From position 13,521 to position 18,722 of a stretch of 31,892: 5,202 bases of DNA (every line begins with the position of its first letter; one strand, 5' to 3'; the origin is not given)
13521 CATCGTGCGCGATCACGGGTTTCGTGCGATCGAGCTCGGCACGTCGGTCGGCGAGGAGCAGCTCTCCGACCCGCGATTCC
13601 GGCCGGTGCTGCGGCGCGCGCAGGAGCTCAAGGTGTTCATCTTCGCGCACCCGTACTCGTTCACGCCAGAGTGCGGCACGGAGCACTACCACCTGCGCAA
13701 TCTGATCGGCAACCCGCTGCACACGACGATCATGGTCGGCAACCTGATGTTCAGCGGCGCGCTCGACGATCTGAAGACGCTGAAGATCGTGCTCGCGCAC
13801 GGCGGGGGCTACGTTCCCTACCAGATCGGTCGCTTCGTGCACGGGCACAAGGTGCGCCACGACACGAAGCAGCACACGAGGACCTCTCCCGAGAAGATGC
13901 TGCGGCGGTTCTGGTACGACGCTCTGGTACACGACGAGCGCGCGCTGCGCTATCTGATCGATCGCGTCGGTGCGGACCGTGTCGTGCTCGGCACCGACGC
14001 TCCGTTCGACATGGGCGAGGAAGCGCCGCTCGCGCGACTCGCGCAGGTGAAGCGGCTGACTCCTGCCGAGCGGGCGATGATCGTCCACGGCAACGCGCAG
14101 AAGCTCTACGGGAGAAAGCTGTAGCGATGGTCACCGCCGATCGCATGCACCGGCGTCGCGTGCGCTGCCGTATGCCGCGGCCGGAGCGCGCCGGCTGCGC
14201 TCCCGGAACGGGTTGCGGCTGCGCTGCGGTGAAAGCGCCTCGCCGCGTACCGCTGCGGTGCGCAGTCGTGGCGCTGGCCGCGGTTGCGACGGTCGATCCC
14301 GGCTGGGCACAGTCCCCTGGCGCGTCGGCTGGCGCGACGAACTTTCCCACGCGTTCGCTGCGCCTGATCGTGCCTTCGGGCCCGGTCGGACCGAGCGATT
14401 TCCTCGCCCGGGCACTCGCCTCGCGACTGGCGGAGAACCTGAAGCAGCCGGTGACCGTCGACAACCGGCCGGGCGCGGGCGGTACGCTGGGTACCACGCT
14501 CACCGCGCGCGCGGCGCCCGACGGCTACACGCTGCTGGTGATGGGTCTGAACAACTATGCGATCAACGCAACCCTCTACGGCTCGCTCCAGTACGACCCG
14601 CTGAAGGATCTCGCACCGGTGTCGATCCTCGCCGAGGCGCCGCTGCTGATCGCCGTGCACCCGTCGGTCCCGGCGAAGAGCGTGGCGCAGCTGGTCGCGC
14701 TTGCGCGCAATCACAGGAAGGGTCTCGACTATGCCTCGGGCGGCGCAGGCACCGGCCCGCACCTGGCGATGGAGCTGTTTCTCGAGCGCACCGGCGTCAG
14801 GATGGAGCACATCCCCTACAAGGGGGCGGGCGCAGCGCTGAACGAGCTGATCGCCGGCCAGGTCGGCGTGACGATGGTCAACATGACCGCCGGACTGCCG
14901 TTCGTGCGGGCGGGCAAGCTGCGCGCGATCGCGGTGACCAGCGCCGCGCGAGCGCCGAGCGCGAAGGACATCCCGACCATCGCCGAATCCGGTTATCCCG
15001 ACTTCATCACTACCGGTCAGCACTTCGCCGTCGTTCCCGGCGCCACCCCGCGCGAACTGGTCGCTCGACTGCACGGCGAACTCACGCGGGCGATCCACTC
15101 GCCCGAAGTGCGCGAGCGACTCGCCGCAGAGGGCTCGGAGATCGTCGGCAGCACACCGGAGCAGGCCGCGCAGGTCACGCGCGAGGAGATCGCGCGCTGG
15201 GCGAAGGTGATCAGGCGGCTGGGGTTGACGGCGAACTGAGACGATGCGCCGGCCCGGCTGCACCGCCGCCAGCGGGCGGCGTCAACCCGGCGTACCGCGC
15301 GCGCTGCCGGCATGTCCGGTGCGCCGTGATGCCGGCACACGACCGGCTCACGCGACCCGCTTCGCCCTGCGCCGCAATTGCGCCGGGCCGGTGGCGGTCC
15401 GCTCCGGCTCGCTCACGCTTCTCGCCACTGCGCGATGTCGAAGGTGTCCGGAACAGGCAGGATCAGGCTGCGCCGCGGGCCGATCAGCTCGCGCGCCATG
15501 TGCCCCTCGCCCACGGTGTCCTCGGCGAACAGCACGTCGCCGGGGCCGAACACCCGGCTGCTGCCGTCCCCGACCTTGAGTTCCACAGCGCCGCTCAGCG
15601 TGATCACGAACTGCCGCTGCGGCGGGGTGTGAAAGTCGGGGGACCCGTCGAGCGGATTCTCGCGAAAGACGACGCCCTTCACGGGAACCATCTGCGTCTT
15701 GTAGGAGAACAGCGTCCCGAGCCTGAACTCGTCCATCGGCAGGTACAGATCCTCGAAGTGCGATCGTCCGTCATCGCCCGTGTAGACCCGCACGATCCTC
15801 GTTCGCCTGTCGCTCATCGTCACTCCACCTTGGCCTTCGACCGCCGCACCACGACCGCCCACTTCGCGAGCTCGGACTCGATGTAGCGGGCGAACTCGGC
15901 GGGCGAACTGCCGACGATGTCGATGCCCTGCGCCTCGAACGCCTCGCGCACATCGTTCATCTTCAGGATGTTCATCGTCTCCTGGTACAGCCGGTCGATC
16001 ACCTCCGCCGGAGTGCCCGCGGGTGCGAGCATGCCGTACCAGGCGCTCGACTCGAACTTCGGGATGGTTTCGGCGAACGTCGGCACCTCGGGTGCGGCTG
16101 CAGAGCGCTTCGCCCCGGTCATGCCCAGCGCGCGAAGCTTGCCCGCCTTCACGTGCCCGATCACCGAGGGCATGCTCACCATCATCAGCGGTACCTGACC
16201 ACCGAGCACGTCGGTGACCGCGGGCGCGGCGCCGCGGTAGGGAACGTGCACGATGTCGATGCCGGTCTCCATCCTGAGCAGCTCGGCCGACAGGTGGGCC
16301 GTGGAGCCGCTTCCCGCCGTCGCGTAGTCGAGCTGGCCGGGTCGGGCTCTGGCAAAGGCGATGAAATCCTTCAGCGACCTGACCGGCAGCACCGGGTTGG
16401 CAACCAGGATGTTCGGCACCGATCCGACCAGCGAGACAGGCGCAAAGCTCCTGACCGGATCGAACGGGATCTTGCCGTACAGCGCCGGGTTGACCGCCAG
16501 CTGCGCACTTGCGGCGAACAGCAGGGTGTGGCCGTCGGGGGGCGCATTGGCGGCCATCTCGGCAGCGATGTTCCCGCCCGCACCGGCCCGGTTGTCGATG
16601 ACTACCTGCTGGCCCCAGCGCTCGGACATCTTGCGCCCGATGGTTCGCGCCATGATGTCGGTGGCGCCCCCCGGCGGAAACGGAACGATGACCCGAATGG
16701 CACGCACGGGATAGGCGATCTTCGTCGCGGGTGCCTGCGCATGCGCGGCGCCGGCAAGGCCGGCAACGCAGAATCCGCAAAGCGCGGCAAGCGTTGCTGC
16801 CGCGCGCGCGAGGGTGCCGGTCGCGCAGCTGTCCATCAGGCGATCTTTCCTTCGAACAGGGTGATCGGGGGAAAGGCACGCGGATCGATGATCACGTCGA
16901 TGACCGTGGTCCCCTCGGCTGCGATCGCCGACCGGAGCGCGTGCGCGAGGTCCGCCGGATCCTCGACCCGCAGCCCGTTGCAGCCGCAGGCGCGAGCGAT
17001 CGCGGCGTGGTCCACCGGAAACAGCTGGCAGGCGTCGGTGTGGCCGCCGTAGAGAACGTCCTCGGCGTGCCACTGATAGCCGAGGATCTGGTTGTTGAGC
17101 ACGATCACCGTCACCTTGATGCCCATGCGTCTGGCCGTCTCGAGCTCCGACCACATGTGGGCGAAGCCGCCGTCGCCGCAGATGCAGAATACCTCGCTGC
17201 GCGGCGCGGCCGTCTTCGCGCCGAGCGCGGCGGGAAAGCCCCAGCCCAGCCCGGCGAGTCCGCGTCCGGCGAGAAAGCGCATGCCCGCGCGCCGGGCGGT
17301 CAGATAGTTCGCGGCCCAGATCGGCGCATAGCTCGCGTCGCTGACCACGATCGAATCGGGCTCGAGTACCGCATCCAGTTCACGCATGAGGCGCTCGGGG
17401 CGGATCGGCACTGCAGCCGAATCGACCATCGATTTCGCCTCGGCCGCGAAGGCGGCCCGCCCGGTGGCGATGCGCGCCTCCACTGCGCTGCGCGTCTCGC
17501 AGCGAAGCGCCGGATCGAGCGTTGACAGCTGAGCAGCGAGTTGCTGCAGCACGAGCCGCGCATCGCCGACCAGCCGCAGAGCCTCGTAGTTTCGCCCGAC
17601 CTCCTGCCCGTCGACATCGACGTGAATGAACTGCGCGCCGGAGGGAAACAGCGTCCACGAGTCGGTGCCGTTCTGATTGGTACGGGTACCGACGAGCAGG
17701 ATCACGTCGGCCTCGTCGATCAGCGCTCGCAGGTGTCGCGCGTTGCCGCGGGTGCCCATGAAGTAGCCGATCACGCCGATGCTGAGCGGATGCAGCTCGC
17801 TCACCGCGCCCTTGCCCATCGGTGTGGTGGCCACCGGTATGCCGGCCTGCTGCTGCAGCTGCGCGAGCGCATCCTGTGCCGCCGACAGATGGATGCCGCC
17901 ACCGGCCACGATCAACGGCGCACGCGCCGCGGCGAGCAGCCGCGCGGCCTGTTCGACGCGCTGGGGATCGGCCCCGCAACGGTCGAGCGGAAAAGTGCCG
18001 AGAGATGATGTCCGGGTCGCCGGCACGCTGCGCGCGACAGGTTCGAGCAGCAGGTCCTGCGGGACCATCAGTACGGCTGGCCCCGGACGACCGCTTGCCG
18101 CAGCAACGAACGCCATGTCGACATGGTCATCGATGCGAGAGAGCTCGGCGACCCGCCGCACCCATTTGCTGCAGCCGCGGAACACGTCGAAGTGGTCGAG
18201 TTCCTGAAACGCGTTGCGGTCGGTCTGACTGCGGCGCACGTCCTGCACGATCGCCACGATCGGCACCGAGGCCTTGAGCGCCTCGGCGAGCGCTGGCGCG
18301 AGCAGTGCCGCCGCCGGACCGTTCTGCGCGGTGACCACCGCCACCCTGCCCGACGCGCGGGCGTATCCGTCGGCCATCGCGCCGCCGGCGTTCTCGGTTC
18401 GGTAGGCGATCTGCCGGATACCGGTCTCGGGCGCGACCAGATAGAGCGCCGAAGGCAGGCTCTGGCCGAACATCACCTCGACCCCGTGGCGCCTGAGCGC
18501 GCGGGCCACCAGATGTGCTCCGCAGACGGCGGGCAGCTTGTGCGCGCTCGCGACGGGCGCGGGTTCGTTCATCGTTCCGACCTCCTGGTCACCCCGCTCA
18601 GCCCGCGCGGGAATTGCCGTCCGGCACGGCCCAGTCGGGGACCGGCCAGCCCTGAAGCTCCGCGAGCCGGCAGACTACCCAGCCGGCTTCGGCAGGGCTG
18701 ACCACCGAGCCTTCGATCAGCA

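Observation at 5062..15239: Candidate undescribed catabolic system: CysB-like regulator divergent from an 8-gene cupin/ThDP/lactonase/amidohydrolase/TctC run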

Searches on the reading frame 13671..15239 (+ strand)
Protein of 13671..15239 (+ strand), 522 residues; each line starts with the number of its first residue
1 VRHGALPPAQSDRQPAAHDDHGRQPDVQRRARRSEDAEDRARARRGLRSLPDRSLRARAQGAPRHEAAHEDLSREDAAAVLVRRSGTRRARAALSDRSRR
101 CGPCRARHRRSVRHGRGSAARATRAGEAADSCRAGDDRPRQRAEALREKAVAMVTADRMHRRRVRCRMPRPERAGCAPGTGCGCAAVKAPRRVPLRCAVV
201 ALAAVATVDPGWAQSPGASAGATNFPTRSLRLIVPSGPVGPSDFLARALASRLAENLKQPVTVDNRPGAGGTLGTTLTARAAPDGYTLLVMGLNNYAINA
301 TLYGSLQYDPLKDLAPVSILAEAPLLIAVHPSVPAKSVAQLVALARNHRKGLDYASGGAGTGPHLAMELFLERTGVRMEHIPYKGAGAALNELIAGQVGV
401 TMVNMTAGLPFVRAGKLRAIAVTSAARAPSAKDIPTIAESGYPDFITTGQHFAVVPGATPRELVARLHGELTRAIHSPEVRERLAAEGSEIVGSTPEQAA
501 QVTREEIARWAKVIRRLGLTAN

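Call 3: search_protein_families(library=pfam, proteins=[window:13671-15239:+])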
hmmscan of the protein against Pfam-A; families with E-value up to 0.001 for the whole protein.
window:13671-15239:+ (522 aa): 1 family
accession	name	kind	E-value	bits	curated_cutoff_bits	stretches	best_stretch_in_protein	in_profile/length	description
PF03401.19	TctC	-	3.3e-66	224.1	27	1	246-519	2-274/274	Tripartite tricarboxylate transporter family receptor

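Call 4: search_protein_families(library=ncbifam, proteins=[window:13671-15239:+])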
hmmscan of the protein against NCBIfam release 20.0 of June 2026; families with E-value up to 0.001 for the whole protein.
window:13671-15239:+ (522 aa): 0 families

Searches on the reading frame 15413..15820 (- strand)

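Call 9: search_protein_families(library=pfam, proteins=[window:15413-15820:-], max_evalue=0.01)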
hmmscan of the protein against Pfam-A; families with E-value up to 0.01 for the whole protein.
window:15413-15820:- (135 aa): 2 families
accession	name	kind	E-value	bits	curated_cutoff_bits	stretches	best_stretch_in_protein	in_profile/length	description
PF07883.17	Cupin_2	-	0.001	19.2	27.2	1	60-101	10-50/70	Cupin domain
PF05899.18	Cupin_3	-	0.0033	17.5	23.5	1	67-99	24-56/74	EutQ-like cupin domain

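Call 28: search_protein_families(library=pfam, proteins=[window:15413-15820:-], max_evalue=1)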
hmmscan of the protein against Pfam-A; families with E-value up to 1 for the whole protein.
window:15413-15820:- (135 aa): 3 families
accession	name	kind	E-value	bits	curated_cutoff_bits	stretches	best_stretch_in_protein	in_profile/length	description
PF07883.17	Cupin_2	-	0.001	19.2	27.2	1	60-101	10-50/70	Cupin domain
PF05899.18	Cupin_3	-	0.0033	17.5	23.5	1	67-99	24-56/74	EutQ-like cupin domain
PF00027.35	cNMP_binding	-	0.23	11.9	27.5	0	69-101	18-54/89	Cyclic nucleotide-binding domain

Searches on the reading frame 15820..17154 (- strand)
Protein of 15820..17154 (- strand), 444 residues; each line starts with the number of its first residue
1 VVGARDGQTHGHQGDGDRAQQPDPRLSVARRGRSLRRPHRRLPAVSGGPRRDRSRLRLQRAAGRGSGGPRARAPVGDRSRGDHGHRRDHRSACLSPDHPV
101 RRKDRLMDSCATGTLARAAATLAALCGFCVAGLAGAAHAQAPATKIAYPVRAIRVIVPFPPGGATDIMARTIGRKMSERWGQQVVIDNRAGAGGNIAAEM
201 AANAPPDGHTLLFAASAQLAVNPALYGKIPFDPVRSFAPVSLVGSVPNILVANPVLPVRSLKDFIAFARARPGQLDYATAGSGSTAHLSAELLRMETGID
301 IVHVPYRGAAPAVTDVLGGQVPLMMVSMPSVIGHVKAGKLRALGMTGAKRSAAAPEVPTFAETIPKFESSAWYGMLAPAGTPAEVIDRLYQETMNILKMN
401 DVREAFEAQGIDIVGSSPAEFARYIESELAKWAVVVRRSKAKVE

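Call 9: search_protein_families(library=pfam, proteins=[window:15820-17154:-], max_evalue=0.01)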
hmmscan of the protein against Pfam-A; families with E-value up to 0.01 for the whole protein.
window:15820-17154:- (444 aa): 1 family
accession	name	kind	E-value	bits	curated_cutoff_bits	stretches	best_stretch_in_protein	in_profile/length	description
PF03401.19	TctC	-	1.4e-73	248.3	27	1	169-437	2-270/274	Tripartite tricarboxylate transporter family receptor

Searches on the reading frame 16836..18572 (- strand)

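Call 6: search_protein_families(library=pfam, proteins=[window:16836-18572:-])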
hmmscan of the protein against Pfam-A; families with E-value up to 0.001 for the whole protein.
window:16836-18572:- (578 aa): 3 families
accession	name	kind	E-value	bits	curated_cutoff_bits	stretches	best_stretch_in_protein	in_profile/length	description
PF02775.26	TPP_enzyme_C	-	6.8e-39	133.5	21.9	1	415-560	4-151/151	Thiamine pyrophosphate enzyme, C-terminal TPP binding domain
PF00205.28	TPP_enzyme_M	-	1.3e-38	132.3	30.4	1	206-345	1-137/137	Thiamine pyrophosphate enzyme, central domain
PF02776.23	TPP_enzyme_N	-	2.6e-26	92.2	26.8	1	18-128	3-117/119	Thiamine pyrophosphate enzyme, N-terminal TPP binding domain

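Call 47: search_protein_families(library=ncbifam, proteins=[window:16836-18572:-], max_evalue=1e-10)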
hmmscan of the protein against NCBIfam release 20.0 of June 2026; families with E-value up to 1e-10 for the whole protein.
window:16836-18572:- (578 aa): 51 families (the best 25 are shown)
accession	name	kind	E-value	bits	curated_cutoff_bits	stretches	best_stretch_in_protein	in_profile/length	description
NF004772.0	PRK06112.1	subfamily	3e-272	904.1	673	1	7-576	5-573/578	acetolactate synthase catalytic subunit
TIGR00118.1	acolac_lg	equivalog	7e-104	348.3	538.35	1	18-564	3-536/557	biosynthetic-type acetolactate synthase large subunit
NF004919.0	PRK06276.1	equivalog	2.9e-102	342.9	866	1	18-567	3-543/582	acetolactate synthase large subunit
NF006052.0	PRK08199.1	subfamily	8.3e-93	311.6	539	1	15-569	7-544/559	thiamine pyrophosphate protein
NF004710.0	PRK06048.1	equivalog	1.2e-88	298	976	1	15-564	7-539/561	acetolactate synthase large subunit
NF005651.0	PRK07418.1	subfamily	6e-86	289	942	1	15-562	18-559/617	acetolactate synthase large subunit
NF006187.0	PRK08322.1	equivalog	6.6e-83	279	509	1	18-563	4-529/548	acetolactate synthase large subunit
NF006524.0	PRK08978.1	equivalog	7.4e-83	278.7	738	1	18-565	3-527/548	acetolactate synthase 2 catalytic subunit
NF004807.0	PRK06154.1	equivalog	1.1e-82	278.5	607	1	16-555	20-546/565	thiamine pyrophosphate-requiring protein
NF005860.0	PRK07789.1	equivalog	7.7e-82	275.5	881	1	12-563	30-579/615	acetolactate synthase large subunit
NF005713.0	PRK07525.1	subfamily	2.6e-80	270.5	620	1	23-565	13-565/592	sulfoacetaldehyde acetyltransferase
NF008431.0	PRK11269.1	equivalog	3.5e-79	266.9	791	1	23-562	11-551/591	glyoxylate carboligase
NF006122.0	PRK08266.1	subfamily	4.1e-78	263.2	571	1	17-563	5-525/543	hypothetical protein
NF006016.1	PRK08155.1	equivalog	8.3e-78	262.2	870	1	16-564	3-534/554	acetolactate synthase large subunit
TIGR03457.1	sulphoacet_xsc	equivalog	1.7e-76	257.8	676.4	1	24-564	10-558/579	sulfoacetaldehyde acetyltransferase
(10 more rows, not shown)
